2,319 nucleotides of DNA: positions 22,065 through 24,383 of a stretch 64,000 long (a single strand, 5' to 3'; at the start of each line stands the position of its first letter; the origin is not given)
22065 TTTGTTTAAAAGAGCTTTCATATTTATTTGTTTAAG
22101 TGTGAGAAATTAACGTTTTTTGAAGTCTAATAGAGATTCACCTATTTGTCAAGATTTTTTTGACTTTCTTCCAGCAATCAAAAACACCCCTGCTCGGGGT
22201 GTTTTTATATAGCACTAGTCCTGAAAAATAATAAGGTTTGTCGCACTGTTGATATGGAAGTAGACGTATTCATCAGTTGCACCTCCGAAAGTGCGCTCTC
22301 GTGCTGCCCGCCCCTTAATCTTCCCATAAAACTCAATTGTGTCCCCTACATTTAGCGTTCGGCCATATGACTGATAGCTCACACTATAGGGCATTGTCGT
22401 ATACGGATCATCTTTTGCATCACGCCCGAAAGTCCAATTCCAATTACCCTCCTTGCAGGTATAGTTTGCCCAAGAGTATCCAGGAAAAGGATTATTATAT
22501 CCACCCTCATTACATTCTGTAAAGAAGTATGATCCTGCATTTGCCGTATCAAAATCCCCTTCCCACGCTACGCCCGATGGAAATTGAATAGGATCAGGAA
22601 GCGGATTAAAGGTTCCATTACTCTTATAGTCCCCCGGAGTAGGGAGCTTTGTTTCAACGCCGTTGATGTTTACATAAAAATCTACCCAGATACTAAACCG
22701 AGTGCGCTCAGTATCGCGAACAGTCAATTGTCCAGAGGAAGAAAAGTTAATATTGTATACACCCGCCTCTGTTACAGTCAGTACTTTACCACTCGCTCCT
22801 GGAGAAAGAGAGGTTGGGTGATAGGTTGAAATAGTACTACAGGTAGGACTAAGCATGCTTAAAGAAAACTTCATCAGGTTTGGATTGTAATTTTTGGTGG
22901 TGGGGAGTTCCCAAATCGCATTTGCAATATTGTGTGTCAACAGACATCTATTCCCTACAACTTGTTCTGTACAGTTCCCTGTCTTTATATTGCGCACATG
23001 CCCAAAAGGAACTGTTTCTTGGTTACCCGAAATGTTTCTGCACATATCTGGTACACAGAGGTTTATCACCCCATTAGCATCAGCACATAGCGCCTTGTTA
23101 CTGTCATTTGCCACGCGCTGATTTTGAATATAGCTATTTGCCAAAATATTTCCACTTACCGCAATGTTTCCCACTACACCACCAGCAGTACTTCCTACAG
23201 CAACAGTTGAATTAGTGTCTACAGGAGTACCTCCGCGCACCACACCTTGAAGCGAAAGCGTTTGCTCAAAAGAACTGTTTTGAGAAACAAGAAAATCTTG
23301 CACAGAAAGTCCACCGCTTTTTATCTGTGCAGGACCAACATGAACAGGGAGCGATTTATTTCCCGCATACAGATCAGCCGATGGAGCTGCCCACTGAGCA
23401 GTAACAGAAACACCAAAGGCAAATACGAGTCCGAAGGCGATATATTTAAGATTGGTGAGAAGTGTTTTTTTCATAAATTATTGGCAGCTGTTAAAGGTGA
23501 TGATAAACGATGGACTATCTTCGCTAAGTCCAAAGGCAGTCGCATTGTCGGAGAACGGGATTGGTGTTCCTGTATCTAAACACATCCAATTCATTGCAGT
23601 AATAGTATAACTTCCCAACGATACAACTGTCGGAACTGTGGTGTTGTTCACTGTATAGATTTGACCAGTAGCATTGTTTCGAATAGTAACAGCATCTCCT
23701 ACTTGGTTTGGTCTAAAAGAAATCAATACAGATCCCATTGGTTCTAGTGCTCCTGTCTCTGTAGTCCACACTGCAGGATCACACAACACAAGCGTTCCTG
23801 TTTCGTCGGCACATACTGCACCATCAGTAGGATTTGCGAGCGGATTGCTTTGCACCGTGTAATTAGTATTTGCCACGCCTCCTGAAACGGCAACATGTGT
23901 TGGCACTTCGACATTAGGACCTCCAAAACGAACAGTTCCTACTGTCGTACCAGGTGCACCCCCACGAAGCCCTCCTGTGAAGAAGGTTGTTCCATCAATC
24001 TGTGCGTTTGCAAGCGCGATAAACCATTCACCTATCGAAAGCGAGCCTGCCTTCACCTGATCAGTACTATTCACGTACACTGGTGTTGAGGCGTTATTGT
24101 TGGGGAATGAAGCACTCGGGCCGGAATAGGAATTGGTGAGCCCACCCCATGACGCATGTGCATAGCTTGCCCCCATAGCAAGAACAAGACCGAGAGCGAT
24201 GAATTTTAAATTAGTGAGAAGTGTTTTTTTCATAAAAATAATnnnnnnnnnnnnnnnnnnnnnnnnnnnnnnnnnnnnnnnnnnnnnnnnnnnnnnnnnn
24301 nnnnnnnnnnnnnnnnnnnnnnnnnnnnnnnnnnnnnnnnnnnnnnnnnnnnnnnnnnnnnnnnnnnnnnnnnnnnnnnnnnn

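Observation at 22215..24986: Three tandem paralogous secreted proteins embedded in the type IV pilus operon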

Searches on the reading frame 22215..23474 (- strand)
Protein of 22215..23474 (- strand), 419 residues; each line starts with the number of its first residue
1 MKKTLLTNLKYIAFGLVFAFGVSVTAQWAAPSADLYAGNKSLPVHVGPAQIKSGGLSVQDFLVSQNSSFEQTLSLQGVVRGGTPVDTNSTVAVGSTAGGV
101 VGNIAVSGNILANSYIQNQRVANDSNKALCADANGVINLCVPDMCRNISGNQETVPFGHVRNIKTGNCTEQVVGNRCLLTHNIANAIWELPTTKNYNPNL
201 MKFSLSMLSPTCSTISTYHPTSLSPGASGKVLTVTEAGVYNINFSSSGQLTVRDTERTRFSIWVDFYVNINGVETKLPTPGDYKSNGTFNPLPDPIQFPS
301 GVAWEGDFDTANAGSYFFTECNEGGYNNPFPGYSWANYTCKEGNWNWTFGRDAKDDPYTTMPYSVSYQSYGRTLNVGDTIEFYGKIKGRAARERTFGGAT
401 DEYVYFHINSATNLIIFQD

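Call 7: search_protein_families(library=pfam, proteins=[window:22215-23474:-], max_evalue=1)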
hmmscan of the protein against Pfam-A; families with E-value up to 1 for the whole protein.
window:22215-23474:- (419 aa): 0 families

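Call 8: search_protein_families(library=ncbifam, proteins=[window:22215-23474:-], max_evalue=1)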
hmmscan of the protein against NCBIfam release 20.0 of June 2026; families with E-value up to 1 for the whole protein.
window:22215-23474:- (419 aa): 0 families

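Call 29: search_protein_families(library=phrogs, proteins=[window:22215-23474:-], max_evalue=1)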
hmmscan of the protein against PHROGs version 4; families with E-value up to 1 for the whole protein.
window:22215-23474:- (419 aa): 3 families
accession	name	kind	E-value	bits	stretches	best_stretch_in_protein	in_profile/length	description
phrog_14031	-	unknown function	0.011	16.5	1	104-123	22-41/67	-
phrog_34468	-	unknown function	0.14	13.6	0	124-165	37-78/96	-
phrog_21556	-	unknown function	0.31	12.1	1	1-17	2-18/38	-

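Call 40: predict_structure(alignment_id=A4)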
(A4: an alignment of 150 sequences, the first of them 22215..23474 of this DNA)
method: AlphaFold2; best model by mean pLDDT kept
length: 419 residues; sequences in the alignment: 150
mean_pLDDT: 68.4   pTM: 0.49
mean pLDDT of the five models: 68.4, 67.5, 66.9, 65.8, 64.5
residues with pLDDT >= 90: 30; 70-90: 184; 50-70: 107; < 50: 98
segments of 3 or more residues with pLDDT < 50: 173-180, 182-187, 196-199, 207-225, 293-334, 342-353
pLDDT, mean of each block of 10 residues (from residue 1): 88 95 73 60 56 70 82 85 86 81 79 75 84 82 89 86 88 47 47 50 57 42 50 84 84 69 84 83 62 47 41 36 40 50 42 60 85 88 80 54 66 65
secondary structure, 60 per line:
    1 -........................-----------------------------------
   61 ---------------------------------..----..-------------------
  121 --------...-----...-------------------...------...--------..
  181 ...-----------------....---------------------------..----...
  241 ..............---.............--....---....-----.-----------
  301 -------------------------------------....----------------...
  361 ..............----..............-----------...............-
elements in order: H2-25 E129-131 E137-139 E159-161 E168-170 E179-183 E201-204 E238-254 E258-270 E273-276 E338-341 E358-374 E379-392 E404-418
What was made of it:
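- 22215..23474 (-): Paralogue C (419 aa). Signal peptide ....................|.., N-domain to C130-x9-C140 (nt 23055-23474), a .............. mini-motif, then a C1q/TNF-like jelly-roll head at residues ~238-419 (nt 22218-22763). AF2 with a 150-sequence alignment (call 40).
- A beta jelly roll follows (call 40). The N-module is predicted extended, without intrachain pairing (call 40).
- Tried and rejected: A 150-sequence alignment was needed (call 40).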

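Call 42: fold_search(model_id=the predicted structure, library=pdb)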
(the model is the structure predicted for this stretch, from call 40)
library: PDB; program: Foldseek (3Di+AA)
matches with E <= 10: 1219; with E <= 0.001: 0
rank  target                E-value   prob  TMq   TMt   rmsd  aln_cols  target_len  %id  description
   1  1tmf_2                2.0e-03  0.75  0.17  0.23  17.5       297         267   11  THREE-DIMENSIONAL STRUCTURE OF THEILER MURINE ENCEPHALOMYELITIS VIRUS (BEAN STRAIN) (released 1993-10-31)
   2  6i50                  2.4e-03  0.85  0.14  0.28  12.8       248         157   10  Structure of Eiger TNF from S. frugiperda (released 2019-08-14)
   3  6a3v_E                2.7e-03  0.96  0.16  0.34  11.5       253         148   13  Complex structure of human 4-1BB and 4-1BBL (released 2018-10-10)
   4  6fib_C                2.9e-03  0.96  0.17  0.34   9.7       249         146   12  Structure of human 4-1BB ligand (released 2019-03-13)
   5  8xck_F                3.5e-03  0.38  0.13  0.17  34.2       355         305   10  Closed state of central tail fiber of bacteriophage lambda (released 2024-05-01)
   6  6fib_B                3.9e-03  0.99  0.19  0.41   8.2       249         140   12  Structure of human 4-1BB ligand (released 2019-03-13)
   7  6a3v_I                4.5e-03  0.87  0.16  0.33  11.2       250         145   12  Complex structure of human 4-1BB and 4-1BBL (released 2018-10-10)
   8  6mkz_A                5.3e-03  0.98  0.20  0.40  11.2       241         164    9  Crystal structure of murine 4-1BB/4-1BBL complex (released 2018-12-19)
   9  6adl_B                6.2e-03  0.21  0.11  0.15  20.5       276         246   10  Anthrax Toxin Receptor 1-bound spent particles of Seneca Valley Virus in acidic conditions (released 2019-12-25)
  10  6mgp_C                6.6e-03  0.72  0.14  0.29  12.1       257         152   14  Structure of human 4-1BB / 4-1BBL complex (released 2018-11-14)
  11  6a3v_K                7.3e-03  0.90  0.16  0.35  11.6       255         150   12  Complex structure of human 4-1BB and 4-1BBL (released 2018-10-10)
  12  6a3v_C                7.7e-03  0.85  0.15  0.32  12.2       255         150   12  Complex structure of human 4-1BB and 4-1BBL (released 2018-10-10)
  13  6a3v_G                7.7e-03  0.75  0.15  0.30  12.1       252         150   12  Complex structure of human 4-1BB and 4-1BBL (released 2018-10-10)
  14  6a3v_O                9.1e-03  0.75  0.16  0.31  11.5       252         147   13  Complex structure of human 4-1BB and 4-1BBL (released 2018-10-10)
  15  9eac_C                1.0e-02  0.30  0.12  0.18  15.1       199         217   10  Seneca valley virus Empty rotated particle at acidic condition (ER-particle[C]) (released 2025-08-20)
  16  6cpr_A                1.1e-02  0.90  0.17  0.35  12.1       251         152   14  Crystal structure of 4-1BBL/4-1BB complex in C2 space group (released 2018-05-09)
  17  6a3v_A                1.2e-02  0.89  0.16  0.36  11.7       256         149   14  Complex structure of human 4-1BB and 4-1BBL (released 2018-10-10)
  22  6mgp_B                1.3e-02  0.63  0.14  0.30  11.9       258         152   14  Structure of human 4-1BB / 4-1BBL complex (released 2018-11-14)
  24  6mkz_C                1.5e-02  0.92  0.19  0.38  10.9       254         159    9  Crystal structure of murine 4-1BB/4-1BBL complex (released 2018-12-19)
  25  6a3v_S                1.5e-02  0.87  0.17  0.36  11.8       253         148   13  Complex structure of human 4-1BB and 4-1BBL (released 2018-10-10)
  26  6mgp_A                1.5e-02  0.66  0.15  0.31  11.6       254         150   13  Structure of human 4-1BB / 4-1BBL complex (released 2018-11-14)
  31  6bwv_B                1.9e-02  0.85  0.17  0.37  11.0       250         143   14  Crystal Structure of the 4-1BB/4-1BBL Complex (released 2018-05-09)
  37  6cpr_B                2.2e-02  0.57  0.14  0.29  12.6       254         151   12  Crystal structure of 4-1BBL/4-1BB complex in C2 space group (released 2018-05-09)
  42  6cpr_C                2.9e-02  0.63  0.15  0.33  12.0       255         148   12  Crystal structure of 4-1BBL/4-1BB complex in C2 space group (released 2018-05-09)
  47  6mge_A                3.8e-02  0.35  0.13  0.28  14.8       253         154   12  Structure of human 4-1BBL (released 2018-11-21)
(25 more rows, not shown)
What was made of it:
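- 22215..23474 (-): Foldseek PDB: 4-1BBL probability 0.99, ExsFA (call 42).
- Foldseek against the PDB finds TNF-superfamily ligands and ExsFA (call 42).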

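Call 46: find_homologous_proteins(query=A4, max_evalue=0.00001)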
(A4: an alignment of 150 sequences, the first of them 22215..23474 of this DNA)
Query A4 (150 sequences) (419 aa, profile of the alignment): 9 proteins with E <= 0.00001 among 8000 candidates.
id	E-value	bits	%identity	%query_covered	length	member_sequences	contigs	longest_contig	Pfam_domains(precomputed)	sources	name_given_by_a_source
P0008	1.4e-60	223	36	99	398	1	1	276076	-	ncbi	ncbi:MAG TPA: hypothetical protein VGE18_03075 [Candidatus Paceibacterota bacterium]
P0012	6.1e-58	215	31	65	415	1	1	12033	-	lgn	-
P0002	6.7e-58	215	86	100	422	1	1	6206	-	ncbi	-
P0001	7.5e-56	208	100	100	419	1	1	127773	-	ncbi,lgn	ncbi:MAG: hypothetical protein ACOYMZ_01010 [Minisyncoccia bacterium]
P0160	5.7e-48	182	38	22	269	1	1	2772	-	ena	-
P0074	3.4e-46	176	30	35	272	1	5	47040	-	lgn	-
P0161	6.3e-45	172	37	33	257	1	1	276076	-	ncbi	ncbi:MAG TPA: hypothetical protein VGE18_03080 [Candidatus Paceibacterota bacterium]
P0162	7.2e-45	172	36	27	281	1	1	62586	-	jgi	jgi:hypothetical protein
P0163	3.1e-7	49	36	12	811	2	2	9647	-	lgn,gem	-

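Call 48: find_encoding_contigs(protein=P0162, flank=10000, max_places=2)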
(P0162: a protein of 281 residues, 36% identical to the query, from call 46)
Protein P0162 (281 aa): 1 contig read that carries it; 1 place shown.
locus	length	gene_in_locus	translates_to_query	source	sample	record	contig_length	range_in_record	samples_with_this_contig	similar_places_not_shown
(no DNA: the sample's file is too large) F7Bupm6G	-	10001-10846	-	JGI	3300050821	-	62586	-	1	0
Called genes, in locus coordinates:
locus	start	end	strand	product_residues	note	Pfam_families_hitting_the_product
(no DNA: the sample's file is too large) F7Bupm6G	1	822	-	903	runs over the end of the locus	PF26449:DUF8128, PF01935:DUF87 (faint), PF10412:TrwB_AAD_bind (faint), PF12696:TraG-D_C (weak)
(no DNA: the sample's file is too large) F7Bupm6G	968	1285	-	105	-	-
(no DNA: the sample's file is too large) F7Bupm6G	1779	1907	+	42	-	-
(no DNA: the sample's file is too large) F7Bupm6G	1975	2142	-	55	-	-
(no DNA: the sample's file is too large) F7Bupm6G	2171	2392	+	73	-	-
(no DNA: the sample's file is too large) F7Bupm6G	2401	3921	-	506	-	PF12072:RNase_Y_N, PF01966:HD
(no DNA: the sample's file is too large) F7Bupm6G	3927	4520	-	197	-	PF00574:CLP_protease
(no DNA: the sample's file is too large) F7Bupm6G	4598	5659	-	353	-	PF05697:Trigger_N, PF05698:Trigger_C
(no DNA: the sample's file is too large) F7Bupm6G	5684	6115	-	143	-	-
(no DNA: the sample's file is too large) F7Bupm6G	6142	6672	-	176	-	PF00719:Pyrophosphatase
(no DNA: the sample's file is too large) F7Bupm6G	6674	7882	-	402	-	PF08529:NusA_N, PF13184:KH_NusA_1st, PF26594:KH_NusA_2nd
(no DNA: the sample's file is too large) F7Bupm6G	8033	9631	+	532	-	-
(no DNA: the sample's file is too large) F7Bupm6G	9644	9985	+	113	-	-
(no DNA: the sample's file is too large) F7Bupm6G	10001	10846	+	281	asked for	-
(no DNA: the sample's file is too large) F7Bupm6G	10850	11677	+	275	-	-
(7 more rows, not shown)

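Call 72: fold_search(model_id=the predicted structure, library=viral)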
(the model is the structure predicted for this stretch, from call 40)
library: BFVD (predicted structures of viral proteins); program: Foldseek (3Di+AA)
matches with E <= 10: 670; with E <= 0.001: 55
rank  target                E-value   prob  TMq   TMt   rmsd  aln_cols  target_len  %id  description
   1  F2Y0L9                6.6e-07  1.00  0.23  0.14  19.5       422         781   13  (no name in the UniProt tables at hand)
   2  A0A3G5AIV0            5.6e-06  1.00  0.21  0.14  28.6       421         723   14  Uncharacterized protein [Solumvirus sp.]
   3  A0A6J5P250            6.2e-06  1.00  0.20  0.15  19.6       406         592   12  Uncharacterized protein [uncultured Caudovirales phage]
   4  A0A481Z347            1.1e-05  0.99  0.18  0.21  24.9       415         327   10  Uncharacterized protein (Fragment) [Mimivirus LCMiAC02]
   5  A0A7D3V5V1            1.2e-05  1.00  0.25  0.25  36.2       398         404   11  Collagen-like protein with C1q domain [Fadolivirus FV1/VV64]
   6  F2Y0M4                1.3e-05  0.98  0.16  0.16  25.3       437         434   14  (no name in the UniProt tables at hand)
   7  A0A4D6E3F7            1.4e-05  0.99  0.20  0.22  36.8       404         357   13  Minor tail protein [Gordonia phage EricDab]
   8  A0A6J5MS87            2.1e-05  1.00  0.29  0.20   7.5       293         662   13  Uncharacterized protein (Fragment) [uncultured Caudovirales phage]
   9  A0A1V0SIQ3            2.8e-05  0.97  0.15  0.15  29.3       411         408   12  Collagen triple helix repeat motif-containing protein [Klosneuvirus KNV1]
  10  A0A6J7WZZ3            3.8e-05  0.99  0.19  0.09  19.2       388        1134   12  Uncharacterized protein [uncultured Caudovirales phage]
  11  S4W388                4.7e-05  0.98  0.19  0.26  31.7       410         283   10  Complement C1q subcomponent subunit B [Pandoravirus salinus]
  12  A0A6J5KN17            5.0e-05  0.87  0.16  0.07  28.4       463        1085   13  Intramolecular chaperone auto-processing domain containing protein [uncultured Caudovirales phage]
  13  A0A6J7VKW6            5.5e-05  0.99  0.17  0.21  30.0       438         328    9  C1q domain containing protein [uncultured Caudovirales phage]
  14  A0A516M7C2            5.8e-05  1.00  0.19  0.18  13.0       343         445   12  (no name in the UniProt tables at hand)
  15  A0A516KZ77            5.8e-05  0.99  0.20  0.24  19.5       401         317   11  (no name in the UniProt tables at hand)
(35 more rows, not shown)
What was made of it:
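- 22215..23474 (-): BFVD: collagen/C1q-type fibre proteins, top E = 6.6e-7 (call 72).
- On C1q / TNF-like domain proteins: Viral C1q-domain proteins match at E down to 6.6e-7 (call 72).
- Foldseek against BFVD gives 55 hits at E <= 1e-3, led by collagen-like/C1q proteins, C1q-domain phage proteins and a minor tail protein (call 72).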

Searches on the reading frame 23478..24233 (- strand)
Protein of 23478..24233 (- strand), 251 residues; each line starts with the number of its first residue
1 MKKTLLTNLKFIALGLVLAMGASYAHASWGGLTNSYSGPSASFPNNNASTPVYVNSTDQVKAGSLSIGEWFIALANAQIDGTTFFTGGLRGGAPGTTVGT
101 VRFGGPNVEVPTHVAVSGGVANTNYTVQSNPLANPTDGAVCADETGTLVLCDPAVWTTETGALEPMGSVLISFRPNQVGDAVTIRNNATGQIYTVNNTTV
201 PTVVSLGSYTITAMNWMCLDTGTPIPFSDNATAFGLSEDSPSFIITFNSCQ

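Call 7: search_protein_families(library=pfam, proteins=[window:23478-24233:-], max_evalue=1)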
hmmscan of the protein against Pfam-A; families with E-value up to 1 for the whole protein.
window:23478-24233:- (251 aa): 0 families

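Call 8: search_protein_families(library=ncbifam, proteins=[window:23478-24233:-], max_evalue=1)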
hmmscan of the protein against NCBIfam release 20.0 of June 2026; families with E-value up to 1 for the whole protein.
window:23478-24233:- (251 aa): 0 families

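Call 29: search_protein_families(library=phrogs, proteins=[window:23478-24233:-], max_evalue=1)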
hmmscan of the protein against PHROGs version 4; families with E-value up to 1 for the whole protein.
window:23478-24233:- (251 aa): 1 family
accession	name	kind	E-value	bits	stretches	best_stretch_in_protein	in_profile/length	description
phrog_4770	-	unknown function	0.026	15.9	1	178-216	26-64/94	-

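Call 36: find_related_loci(query=A5, collection=genome_contigs, flank=10000)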
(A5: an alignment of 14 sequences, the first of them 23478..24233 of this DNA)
Query A5 (251 aa) in genome_contigs; peptide patterns used: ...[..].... (x = any residue, [..] = any of these).
124 stretches matched a pattern; 3 encode a relative of the query (tblastn E <= 1e-3); 2 distinct loci.
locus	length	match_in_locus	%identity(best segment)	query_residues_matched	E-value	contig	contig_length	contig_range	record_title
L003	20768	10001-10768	52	1-248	1e-68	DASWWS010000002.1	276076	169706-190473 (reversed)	MAG TPA_asm: Candidatus Paceibacterota bacterium isolate SMAG_U3662 k141_328979, whole genome shotgun sequence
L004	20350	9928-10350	39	1-151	5e-19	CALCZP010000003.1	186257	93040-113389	MAG TPA_asm: uncultured bacterium isolate SRR6231138_bin.7_CONCOCT_v1.1_MAG genome assembly, contig: ERZ650240.3, whole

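Call 44: find_related_loci(query=A5, collection=metagenome_contigs, flank=10000)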
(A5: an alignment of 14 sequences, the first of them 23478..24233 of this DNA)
Query A5 (251 aa) in metagenome_contigs; peptide patterns used: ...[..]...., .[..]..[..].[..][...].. (x = any residue, [..] = any of these).
437 stretches matched a pattern; 3 encode a relative of the query (tblastn E <= 1e-3); 3 distinct loci.
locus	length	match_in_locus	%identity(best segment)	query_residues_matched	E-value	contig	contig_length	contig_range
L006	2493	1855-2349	35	1-152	2e-20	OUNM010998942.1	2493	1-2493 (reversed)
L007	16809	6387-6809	39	1-151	2e-19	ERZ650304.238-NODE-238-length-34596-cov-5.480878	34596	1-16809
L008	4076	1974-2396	37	1-151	2e-17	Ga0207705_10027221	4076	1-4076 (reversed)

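Call 79: find_related_loci(query=A5, collection=viral_contigs, flank=8000)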
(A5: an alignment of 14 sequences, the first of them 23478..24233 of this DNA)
Query A5 (251 aa) in viral_contigs; peptide patterns used: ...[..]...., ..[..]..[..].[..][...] (x = any residue, [..] = any of these).
19 stretches matched a pattern, but none encodes a relative of the query by tblastn (E <= 1e-3).
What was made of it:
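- Tried and rejected: The signal-peptide pattern found only 2 loci in the genome collection, 3 in the metagenome collection and none in viral contigs (calls 36, 44, 79).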
